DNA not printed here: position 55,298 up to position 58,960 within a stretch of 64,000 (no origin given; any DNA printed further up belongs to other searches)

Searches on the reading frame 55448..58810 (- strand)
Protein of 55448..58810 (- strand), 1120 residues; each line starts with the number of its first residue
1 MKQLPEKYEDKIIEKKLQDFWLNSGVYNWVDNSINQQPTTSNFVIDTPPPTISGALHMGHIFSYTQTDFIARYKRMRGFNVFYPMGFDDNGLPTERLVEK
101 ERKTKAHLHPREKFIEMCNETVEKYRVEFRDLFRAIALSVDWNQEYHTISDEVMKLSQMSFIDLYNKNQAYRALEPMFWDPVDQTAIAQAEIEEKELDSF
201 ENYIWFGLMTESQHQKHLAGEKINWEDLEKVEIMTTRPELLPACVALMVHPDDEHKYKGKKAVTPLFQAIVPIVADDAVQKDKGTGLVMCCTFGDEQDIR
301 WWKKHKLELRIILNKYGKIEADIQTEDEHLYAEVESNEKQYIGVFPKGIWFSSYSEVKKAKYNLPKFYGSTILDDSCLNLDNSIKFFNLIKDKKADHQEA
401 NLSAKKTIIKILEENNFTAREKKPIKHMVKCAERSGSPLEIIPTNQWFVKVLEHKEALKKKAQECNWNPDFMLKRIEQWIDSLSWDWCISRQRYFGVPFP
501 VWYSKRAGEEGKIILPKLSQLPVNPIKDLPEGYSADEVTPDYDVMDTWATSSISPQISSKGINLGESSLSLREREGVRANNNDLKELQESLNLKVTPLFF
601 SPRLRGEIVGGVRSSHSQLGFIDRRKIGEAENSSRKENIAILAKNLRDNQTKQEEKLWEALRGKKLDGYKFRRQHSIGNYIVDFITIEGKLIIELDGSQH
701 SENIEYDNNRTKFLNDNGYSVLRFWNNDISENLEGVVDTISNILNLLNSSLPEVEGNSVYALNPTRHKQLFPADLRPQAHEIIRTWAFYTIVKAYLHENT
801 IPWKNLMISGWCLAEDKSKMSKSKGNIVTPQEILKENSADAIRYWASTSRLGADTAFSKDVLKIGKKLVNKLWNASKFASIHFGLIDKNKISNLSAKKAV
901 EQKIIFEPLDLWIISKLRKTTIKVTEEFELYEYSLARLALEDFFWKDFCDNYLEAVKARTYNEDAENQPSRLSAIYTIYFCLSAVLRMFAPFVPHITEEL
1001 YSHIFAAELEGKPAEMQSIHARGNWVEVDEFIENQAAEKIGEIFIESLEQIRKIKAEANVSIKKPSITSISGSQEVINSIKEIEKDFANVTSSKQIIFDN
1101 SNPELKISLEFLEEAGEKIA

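Call 80: search_protein_families(library=pfam, proteins=[window:55448-58810:-])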
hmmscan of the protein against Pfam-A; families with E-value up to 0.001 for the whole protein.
window:55448-58810:- (1120 aa): 8 families
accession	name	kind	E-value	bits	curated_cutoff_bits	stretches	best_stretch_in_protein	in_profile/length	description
PF00133.28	tRNA-synt_1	-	1.9e-80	271.1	22.7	2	17-555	2-309/414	tRNA synthetases class I (I, L, M and V)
PF04480.18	DUF559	-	1.4e-40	137.9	20.6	1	640-744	4-108/109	Protein of unknown function (DUF559)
PF08264.19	Anticodon_1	-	4.9e-34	117.8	25.1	1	910-1065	1-143/148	Anticodon-binding domain of tRNA ligase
PF09334.17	tRNA-synt_1g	-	4.6e-23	82.1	20.1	2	44-193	2-136/391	tRNA synthetases class I (M)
PF01406.26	tRNA-synt_1e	-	7.8e-09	35.8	27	0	807-863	242-297/301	tRNA synthetases class I (C) catalytic domain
PF18741.7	MTES_1575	-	7.8e-07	29.5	38.2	1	660-742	8-94/96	REase_MTES_1575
PF13603.12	tRNA-synt_1_2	-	8.3e-07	29.1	25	1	258-326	85-152/185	Leucyl-tRNA synthetase, editing domain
PF01921.24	tRNA-synt_1f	-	0.00014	21.3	27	0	811-861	274-324/360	tRNA synthetases class I (K)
